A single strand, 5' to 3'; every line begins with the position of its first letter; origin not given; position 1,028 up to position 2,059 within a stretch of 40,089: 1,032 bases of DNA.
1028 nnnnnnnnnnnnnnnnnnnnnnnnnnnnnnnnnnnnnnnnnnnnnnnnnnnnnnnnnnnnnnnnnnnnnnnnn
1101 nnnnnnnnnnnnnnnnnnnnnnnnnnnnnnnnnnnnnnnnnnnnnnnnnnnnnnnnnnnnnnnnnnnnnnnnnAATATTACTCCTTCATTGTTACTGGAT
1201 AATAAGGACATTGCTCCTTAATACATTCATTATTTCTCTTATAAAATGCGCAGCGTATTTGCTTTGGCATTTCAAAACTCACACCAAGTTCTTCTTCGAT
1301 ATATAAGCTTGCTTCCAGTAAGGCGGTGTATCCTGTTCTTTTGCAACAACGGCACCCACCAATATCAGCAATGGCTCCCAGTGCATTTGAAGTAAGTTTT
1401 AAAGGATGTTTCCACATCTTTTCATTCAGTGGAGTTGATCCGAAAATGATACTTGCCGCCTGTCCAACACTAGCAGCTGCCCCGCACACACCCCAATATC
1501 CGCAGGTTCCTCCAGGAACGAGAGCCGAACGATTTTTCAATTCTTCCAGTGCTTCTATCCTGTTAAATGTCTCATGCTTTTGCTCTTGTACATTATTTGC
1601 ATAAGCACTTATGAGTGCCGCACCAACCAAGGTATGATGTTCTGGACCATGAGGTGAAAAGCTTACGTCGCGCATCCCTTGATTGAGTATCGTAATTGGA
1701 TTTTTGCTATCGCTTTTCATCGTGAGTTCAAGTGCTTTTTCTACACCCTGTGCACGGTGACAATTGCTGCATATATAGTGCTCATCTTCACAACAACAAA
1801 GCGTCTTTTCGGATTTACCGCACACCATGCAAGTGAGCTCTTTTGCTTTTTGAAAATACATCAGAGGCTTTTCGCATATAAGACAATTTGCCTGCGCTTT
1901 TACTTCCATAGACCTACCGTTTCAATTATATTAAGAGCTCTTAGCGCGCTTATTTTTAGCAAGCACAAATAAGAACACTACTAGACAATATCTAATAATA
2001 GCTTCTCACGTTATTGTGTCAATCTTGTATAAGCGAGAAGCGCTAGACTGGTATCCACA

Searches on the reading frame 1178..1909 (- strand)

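Call 68: search_protein_families(library=pfam, proteins=[window:1178-1909:-], max_evalue=0.0001)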
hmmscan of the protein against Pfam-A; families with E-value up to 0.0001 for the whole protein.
window:1178-1909:- (243 aa): 1 family
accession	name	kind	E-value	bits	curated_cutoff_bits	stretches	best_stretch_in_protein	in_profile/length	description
PF18978.5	DUF5714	-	1.2e-57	194.7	26.2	1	61-237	3-173/173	Family of unknown function (DUF5714)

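Call 72: search_protein_families(library=ncbifam, proteins=[window:1178-1909:-], max_evalue=1e-8)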
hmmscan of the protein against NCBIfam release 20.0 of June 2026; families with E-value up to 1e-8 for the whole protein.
window:1178-1909:- (243 aa): 1 family
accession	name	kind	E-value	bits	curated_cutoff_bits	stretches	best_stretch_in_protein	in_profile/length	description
NF045648.2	2X_seleno_MbdU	exception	1.1e-41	143.2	600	1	6-240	38-269/468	metal-binding double selenoprotein MbdU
